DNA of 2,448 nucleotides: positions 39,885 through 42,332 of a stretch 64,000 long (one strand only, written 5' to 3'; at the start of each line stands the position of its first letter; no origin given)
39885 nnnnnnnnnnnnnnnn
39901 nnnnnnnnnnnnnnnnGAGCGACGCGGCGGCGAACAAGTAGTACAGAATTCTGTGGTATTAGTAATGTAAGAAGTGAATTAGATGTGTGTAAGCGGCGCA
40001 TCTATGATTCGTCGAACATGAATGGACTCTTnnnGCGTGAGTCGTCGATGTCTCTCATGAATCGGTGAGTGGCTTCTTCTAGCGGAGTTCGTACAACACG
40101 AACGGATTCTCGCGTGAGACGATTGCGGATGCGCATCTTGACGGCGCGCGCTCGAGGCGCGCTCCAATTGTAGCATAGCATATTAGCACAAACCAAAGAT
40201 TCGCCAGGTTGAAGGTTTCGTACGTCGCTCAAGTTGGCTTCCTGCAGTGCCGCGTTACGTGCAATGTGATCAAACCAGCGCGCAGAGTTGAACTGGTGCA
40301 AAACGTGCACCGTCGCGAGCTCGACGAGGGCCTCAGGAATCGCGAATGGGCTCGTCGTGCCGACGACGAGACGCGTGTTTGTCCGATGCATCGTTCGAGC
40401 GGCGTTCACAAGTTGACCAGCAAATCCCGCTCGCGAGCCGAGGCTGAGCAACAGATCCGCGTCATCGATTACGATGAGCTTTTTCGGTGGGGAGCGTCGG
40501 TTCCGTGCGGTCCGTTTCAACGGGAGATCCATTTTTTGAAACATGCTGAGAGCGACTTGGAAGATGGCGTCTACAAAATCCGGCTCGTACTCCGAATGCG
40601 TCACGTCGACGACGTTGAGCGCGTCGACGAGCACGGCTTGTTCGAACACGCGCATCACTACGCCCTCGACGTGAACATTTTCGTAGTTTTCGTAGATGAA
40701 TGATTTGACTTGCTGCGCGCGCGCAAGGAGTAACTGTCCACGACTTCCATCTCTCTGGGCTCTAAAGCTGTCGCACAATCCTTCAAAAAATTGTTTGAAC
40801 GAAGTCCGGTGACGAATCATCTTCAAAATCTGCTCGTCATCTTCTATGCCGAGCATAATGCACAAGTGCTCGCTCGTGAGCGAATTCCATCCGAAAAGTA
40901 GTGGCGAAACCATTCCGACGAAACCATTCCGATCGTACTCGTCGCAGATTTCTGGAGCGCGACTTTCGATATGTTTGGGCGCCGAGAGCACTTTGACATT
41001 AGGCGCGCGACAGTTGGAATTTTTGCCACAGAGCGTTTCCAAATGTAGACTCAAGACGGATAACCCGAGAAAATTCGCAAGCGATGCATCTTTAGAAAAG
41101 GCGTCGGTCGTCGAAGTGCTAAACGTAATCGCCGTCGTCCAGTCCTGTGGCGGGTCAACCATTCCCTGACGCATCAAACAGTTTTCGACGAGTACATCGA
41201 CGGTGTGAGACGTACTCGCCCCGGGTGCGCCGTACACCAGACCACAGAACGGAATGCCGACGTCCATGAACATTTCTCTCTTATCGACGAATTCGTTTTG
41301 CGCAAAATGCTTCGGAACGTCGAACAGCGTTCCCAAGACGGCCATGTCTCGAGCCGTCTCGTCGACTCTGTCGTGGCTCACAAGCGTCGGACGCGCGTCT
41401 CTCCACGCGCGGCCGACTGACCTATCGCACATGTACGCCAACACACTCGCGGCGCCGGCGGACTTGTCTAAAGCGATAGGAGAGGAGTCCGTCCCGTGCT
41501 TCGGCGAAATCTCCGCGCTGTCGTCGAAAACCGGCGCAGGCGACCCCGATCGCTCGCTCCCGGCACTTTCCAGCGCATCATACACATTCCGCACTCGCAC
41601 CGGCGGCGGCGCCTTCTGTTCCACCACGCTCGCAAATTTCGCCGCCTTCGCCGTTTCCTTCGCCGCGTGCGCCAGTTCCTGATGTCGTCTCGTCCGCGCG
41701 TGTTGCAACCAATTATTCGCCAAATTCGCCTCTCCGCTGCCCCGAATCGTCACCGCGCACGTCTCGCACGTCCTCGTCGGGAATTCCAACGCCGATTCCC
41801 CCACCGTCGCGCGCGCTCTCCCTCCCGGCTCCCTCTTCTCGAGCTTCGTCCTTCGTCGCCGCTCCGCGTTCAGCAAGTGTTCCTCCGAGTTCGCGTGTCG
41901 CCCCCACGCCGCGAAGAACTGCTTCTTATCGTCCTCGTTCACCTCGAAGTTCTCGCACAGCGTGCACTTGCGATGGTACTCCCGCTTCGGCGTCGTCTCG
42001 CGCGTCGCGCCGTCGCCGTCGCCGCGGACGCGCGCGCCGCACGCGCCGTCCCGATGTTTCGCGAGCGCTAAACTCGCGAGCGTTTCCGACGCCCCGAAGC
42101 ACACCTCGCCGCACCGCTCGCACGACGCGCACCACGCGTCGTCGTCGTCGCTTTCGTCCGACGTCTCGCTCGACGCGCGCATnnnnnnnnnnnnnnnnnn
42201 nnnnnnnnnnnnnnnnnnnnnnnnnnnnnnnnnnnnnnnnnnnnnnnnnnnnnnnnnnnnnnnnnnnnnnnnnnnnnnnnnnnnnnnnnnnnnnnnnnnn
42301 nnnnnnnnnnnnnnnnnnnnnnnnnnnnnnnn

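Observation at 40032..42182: C2H2/U1-type zinc-finger protein fused to a degenerate P-loop NTPase-like domain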

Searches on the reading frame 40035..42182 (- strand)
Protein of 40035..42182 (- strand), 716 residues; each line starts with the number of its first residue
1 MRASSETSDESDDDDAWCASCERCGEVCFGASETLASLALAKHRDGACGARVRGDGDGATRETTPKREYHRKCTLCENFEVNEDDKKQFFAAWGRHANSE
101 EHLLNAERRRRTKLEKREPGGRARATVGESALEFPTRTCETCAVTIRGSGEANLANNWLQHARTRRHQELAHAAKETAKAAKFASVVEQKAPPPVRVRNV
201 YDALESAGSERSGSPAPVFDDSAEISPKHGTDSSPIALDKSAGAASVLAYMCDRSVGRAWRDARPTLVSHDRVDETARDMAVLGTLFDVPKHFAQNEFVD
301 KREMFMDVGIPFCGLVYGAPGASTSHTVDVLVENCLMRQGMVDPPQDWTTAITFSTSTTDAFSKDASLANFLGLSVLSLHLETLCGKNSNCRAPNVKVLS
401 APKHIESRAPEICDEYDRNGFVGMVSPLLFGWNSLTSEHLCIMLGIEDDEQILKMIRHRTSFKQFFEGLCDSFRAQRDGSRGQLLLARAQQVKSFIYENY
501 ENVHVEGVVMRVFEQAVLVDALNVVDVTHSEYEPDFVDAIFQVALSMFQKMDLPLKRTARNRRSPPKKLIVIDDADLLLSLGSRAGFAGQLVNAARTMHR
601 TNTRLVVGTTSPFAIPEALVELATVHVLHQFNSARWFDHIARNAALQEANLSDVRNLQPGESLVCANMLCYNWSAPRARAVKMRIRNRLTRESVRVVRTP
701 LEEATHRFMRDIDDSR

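Call 4: search_protein_families(library=pfam, proteins=[window:40035-42182:-], max_evalue=10)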
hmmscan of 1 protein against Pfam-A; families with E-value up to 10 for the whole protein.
window:40035-42182:- (716 aa): 1 family
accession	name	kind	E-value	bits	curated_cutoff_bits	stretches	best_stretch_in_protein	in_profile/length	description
PF09539.15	DUF2385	-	0.099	13.6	25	1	240-279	11-50/96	Protein of unknown function (DUF2385)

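Call 5: find_homologous_proteins(query=window:40035-42182:-, max_evalue=0.001)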
Query window:40035-42182:- (716 aa): 3 proteins with E <= 0.001 among 8000 candidates.
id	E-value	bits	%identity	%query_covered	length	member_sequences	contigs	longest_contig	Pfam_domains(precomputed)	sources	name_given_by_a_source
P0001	0.0e+0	1633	100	100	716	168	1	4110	-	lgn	-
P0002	0.0e+0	1265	84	95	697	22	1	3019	-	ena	-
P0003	1.6e-279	948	80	79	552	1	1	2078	-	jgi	jgi:hypothetical protein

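Call 6: search_solved_structures(query=window:40035-42182:-, max_evalue=10)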
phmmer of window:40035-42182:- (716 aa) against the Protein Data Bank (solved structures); distinct sequences matched with E-value up to 10: 0.

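Call 10: find_encoding_contigs(protein=P0001, flank=5000)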
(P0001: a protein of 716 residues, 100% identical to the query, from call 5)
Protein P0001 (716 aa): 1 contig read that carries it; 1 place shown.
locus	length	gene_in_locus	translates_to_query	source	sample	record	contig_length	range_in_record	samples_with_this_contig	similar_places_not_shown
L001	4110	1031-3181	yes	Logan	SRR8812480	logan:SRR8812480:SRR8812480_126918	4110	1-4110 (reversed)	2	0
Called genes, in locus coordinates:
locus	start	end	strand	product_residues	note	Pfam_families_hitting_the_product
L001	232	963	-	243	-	-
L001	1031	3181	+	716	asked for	-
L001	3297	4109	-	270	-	?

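Call 11: find_encoding_contigs(protein=P0002, flank=5000)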
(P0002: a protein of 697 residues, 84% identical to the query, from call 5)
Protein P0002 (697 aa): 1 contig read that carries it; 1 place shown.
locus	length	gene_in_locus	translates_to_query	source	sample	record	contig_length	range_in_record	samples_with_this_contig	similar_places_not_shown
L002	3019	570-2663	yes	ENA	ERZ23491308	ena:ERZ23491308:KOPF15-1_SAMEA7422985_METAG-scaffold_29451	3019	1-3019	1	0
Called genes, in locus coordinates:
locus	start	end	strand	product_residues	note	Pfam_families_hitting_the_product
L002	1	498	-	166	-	?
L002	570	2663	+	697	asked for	-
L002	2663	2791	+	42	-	-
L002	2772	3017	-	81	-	?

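Call 12: find_encoding_contigs(protein=P0003, flank=5000)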
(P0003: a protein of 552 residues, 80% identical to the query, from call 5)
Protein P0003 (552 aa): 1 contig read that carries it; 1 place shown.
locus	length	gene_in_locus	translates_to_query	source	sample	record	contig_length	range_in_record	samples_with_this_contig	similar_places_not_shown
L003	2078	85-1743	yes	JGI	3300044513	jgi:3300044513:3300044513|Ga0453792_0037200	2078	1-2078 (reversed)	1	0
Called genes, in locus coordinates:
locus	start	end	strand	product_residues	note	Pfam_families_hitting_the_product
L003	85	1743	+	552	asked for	-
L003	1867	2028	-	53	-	-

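Call 16: search_protein_representatives(alignment_id=A1)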
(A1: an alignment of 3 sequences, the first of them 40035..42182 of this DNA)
Query: 3 sequences, 712 profile positions. Proteins with E-value up to 0.001 (for the whole library): 542; up to 1e-10: 194; up to 1e-30: 5. The best 150 are listed.
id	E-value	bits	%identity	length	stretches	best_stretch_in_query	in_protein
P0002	0.0e+00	1527.7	-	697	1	1-694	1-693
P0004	2.2e-64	234.3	-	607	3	7-228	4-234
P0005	8.5e-36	139.8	-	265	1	417-686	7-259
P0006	2.7e-35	138.1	-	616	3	519-686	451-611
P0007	1.7e-31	125.6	-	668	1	300-689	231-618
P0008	1.3e-29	119.4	-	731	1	294-663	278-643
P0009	6.5e-29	117.1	-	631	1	298-702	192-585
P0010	7.1e-29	116.9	-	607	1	301-687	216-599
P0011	1.7e-28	115.7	-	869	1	269-662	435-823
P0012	3.0e-28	114.9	-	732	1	302-695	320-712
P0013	6.4e-28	113.8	-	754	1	298-667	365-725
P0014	6.9e-28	113.7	-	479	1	299-693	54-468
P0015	2.3e-27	111.9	-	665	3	586-688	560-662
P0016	3.2e-27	111.5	-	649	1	300-688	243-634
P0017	3.7e-27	111.3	-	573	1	300-689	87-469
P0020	1.0e-26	109.8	-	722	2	386-663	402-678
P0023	2.2e-26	108.7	-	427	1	296-662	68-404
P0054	3.9e-23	98.0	-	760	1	112-662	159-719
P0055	5.2e-23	97.6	-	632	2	391-663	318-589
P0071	3.4e-21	91.5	-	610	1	299-684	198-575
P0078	1.1e-20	89.9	-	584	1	300-690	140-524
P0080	1.4e-20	89.5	-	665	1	302-688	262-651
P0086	3.0e-20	88.4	-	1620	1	274-663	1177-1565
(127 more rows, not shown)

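Call 18: search_protein_families(library=pfam, proteins=[P0004, P0006, P0007, P0008, P0009, P0010, P0011, P0012, P0013, P0086], max_evalue=0.01)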
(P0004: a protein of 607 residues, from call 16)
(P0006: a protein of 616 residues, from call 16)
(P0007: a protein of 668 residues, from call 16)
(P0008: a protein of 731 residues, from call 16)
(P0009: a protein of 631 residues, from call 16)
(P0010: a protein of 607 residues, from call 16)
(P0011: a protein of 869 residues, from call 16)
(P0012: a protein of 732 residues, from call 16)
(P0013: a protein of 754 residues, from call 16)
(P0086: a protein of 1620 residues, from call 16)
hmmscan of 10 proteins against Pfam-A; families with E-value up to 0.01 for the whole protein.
P0004 (607 aa): 0 families

P0006 (616 aa): 0 families

P0007 (668 aa): 1 family
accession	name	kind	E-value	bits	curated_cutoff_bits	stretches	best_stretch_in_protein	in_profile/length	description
PF05872.18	HerA_C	-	0.0019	17.4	22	1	489-551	258-319/502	Helicase HerA-like C-terminal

P0008 (731 aa): 1 family
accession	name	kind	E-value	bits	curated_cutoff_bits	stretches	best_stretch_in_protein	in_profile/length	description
PF05872.18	HerA_C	-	0.0002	20.6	22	1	526-607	245-321/502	Helicase HerA-like C-terminal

P0009 (631 aa): 1 family
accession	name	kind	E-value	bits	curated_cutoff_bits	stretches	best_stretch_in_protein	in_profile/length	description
PF13401.12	AAA_22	-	0.001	19.8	27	0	425-476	65-110/130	AAA domain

P0010 (607 aa): 0 families

P0011 (869 aa): 0 families

P0012 (732 aa): 0 families

P0013 (754 aa): 1 family
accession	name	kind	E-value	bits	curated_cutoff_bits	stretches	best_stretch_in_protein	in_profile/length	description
PF13401.12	AAA_22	-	0.0054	17.5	27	0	564-664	40-123/130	AAA domain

P0086 (1620 aa): 0 families

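Call 20: predict_structure(alignment_id=A1)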
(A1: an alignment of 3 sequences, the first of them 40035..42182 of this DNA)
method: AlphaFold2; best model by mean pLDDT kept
length: 716 residues; sequences in the alignment: 3
mean_pLDDT: 30.3   pTM: 0.19
mean pLDDT of the five models: 30.3, 29.4, 28.9, 26.9, 26.9
residues with pLDDT >= 90: 0; 70-90: 0; 50-70: 0; < 50: 716
segments of 3 or more residues with pLDDT < 50: 1-716
pLDDT, mean of each block of 10 residues (from residue 1): 36 34 32 35 34 31 32 31 39 35 42 41 32 29 30 33 34 34 28 27 28 25 25 25 25 27 28 28 25 23 22 23 25 26 28 25 28 29 31 27 27 30 26 29 32 32 33 31 32 30 27 26 29 32 34 32 33 39 38 40 34 31 27 29 28 30 31 28 27 31 35 29
secondary structure, 60 per line:
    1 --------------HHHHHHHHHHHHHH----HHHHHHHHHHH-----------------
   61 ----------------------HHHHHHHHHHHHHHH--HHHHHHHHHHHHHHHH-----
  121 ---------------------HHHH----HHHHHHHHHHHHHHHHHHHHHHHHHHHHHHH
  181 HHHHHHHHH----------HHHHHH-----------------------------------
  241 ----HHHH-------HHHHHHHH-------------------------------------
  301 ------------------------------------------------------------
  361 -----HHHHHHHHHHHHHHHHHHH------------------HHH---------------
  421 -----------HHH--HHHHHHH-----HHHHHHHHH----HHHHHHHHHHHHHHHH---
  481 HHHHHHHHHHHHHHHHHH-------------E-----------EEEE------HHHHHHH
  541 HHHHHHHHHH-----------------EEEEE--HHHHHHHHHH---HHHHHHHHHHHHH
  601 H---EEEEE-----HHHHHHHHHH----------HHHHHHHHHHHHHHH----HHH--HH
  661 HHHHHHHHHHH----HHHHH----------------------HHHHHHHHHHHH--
elements in order (helices of 4 or more, strands of 3 or more residues): H15-28 H33-43 H83-97 H100-115 H142-145 H150-189 H200-205 H245-248 H256-263 H366-384 H437-443 H449-457 H462-477 H481-498 E524-527 H534-550 E568-572 H575-584 H588-601 E605-609 H615-624 H635-649 H659-671 H676-680 H703-714

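Call 23: search_solved_structures(query=A2, max_evalue=10, show_alignments=2)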
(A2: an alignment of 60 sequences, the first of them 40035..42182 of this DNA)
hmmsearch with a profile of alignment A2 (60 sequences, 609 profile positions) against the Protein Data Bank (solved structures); distinct sequences matched with E-value up to 10: 24.
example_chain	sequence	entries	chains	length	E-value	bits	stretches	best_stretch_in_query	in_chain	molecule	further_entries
8yho_A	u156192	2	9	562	8.3e-05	24.8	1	459-564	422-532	DUF87 domain-containing protein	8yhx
8xau_A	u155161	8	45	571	0.00013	24.2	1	468-570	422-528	ATP-binding protein | HerA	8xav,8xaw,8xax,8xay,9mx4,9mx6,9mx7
8j4u_M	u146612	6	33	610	0.00077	21.6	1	441-570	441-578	Nucleoside triphosphate hydrolase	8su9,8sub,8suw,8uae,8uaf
11kk_A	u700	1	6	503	0.0028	19.8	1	454-563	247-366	HerA like helicase YjgR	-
8wet_A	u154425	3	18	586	0.0029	19.7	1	465-541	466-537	TdpA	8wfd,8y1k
4d2i_A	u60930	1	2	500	0.003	19.7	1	417-569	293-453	HERA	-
8wiv_A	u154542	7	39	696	0.13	14.3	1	468-568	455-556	Helicase HerA central domain-containing protein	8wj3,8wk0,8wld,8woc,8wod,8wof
8ziq_M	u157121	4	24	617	0.47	12.5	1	468-526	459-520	HerA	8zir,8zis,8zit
9x1l_A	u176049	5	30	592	1.1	11.3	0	468-571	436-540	DNA helicase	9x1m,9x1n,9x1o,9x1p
7o9h_A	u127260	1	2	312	1.1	11.2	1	186-236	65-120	Signal recognition particle receptor FtsY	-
6fqd_A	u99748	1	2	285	1.2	11.1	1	185-236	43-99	Signal recognition particle receptor FtsY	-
4c7o_B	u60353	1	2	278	1.3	11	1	186-236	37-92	SIGNAL RECOGNITION PARTICLE RECEPTOR FTSY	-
5nco_l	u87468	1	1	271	1.3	11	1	187-236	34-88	Signal recognition particle receptor FtsY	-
1fts_A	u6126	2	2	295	1.3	10.9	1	186-236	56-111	FTSY | SIGNAL RECOGNITION PARTICLE RECEPTOR FTSY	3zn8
9n3g_A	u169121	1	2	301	1.4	10.9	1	186-236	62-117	Signal recognition particle receptor FtsY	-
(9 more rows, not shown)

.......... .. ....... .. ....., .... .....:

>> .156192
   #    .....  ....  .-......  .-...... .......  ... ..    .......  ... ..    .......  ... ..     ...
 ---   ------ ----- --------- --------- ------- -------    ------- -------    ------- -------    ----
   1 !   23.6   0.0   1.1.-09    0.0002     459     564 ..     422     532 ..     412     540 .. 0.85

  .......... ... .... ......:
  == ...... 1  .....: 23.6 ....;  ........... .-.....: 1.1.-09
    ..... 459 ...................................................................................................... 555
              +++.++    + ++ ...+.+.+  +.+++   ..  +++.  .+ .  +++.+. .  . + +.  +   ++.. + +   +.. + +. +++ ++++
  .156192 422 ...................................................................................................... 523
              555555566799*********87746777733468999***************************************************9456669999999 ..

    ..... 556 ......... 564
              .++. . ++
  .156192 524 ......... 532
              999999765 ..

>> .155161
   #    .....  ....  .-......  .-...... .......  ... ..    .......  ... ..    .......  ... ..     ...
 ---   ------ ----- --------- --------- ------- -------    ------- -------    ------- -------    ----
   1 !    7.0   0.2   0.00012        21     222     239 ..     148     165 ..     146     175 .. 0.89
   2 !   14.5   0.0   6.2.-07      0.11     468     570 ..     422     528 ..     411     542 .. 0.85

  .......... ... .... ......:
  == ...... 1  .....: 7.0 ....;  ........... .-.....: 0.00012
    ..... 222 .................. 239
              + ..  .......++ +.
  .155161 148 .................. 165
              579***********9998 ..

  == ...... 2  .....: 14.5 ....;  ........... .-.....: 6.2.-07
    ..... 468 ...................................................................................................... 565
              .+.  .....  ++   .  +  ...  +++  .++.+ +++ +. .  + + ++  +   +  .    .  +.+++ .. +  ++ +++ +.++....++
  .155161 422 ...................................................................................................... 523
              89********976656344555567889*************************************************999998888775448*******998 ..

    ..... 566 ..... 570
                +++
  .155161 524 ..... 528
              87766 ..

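Call 24: find_homologous_proteins(query=A2, max_evalue=0.00001)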
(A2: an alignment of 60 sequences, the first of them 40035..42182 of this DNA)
Query A2 (60 sequences) (716 aa, profile of the alignment): 4 proteins with E <= 0.00001 among 8000 candidates.
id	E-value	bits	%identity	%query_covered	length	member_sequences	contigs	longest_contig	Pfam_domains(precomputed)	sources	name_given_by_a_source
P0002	3.2e-128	447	84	95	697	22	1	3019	-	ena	-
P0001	4.2e-122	427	100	100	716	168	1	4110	-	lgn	-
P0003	5.8e-120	420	80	79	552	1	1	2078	-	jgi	jgi:hypothetical protein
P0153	7.1e-6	43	33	5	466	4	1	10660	PF01935.24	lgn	-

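Call 27: list_cluster_members(proteins=[P0004, P0006, P0007, P0008, P0009, P0010, P0011, P0012, P0013, P0086])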
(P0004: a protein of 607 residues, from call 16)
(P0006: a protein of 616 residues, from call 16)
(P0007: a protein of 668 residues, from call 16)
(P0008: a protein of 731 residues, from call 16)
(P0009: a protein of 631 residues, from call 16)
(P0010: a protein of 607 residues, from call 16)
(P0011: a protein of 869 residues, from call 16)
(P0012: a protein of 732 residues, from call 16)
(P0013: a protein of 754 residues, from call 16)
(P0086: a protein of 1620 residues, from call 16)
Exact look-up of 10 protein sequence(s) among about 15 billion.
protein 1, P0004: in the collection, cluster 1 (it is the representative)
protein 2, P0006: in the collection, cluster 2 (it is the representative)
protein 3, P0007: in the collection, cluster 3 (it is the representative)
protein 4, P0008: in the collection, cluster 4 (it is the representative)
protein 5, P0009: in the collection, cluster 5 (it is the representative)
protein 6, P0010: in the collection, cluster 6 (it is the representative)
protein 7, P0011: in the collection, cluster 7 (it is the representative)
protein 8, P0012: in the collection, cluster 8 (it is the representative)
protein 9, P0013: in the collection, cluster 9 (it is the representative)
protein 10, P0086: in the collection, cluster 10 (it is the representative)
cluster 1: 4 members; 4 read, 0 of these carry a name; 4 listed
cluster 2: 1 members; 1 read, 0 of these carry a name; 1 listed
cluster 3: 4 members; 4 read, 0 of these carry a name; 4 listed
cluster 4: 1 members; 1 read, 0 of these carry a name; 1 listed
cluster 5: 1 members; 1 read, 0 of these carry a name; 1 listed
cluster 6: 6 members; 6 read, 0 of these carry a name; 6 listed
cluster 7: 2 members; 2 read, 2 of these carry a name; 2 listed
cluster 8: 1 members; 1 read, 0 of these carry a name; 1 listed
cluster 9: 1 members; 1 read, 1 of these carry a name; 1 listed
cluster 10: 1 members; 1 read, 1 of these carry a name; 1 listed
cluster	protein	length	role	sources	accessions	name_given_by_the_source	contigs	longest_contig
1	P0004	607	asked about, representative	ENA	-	-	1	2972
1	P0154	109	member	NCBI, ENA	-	-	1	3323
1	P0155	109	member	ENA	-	-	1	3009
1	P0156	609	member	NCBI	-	-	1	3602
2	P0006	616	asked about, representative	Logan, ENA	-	-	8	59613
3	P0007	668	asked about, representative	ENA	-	-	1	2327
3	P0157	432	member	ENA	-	-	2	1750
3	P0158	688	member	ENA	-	-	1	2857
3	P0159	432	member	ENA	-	-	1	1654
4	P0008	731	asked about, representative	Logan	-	-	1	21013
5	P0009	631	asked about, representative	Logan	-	-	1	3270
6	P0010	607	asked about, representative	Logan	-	-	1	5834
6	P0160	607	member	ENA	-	-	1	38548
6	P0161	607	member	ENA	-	-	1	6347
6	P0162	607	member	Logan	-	-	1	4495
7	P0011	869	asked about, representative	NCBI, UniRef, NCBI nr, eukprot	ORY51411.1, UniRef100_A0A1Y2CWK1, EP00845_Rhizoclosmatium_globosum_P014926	hypothetical protein BCR33DRAFT_762168 [Rhizoclosmatium globosum] | P-loop containing nucleoside triphosphate hydrolase protein n=1 Tax=Rhizoclosmatium ... | ORY51411.1 hypothetical protein BCR33DRAFT_762168 [Rhizoclosmatium globosum]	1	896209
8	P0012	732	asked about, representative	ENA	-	-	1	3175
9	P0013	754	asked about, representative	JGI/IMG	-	hypothetical protein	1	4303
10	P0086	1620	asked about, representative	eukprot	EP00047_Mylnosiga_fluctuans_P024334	m.158863 g.158863 ORF g.158863 m.158863 type:complete len:1621 (+) ...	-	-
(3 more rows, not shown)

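Call 32: search_protein_families(library=pfam, alignment_id=A2, max_evalue=0.01)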
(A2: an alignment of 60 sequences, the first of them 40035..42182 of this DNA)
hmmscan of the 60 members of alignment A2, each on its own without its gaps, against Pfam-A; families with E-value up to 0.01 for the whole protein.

A. member 1, window:40035-42182:- (716 aa): 0 families

B. families by the number of members that match (of 60 scanned): 8 families
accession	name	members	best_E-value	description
PF05872.18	HerA_C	18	5.3e-06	Helicase HerA-like C-terminal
PF13401.12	AAA_22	8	0.0002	AAA domain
PF05707.18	Zot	7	0.00042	Zonular occludens toxin (Zot)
PF12872.13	OST-HTH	5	8.4e-14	OST-HTH/LOTUS domain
PF01935.23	DUF87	3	1.3e-05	Helicase HerA, central domain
PF00004.35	AAA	1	0.00023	ATPase family associated with various cellular activities (AAA)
PF01580.24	FtsK_SpoIIIE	1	0.00037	FtsK/SpoIIIE family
PF00270.35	DEAD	1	0.0076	DEAD/DEAH box helicase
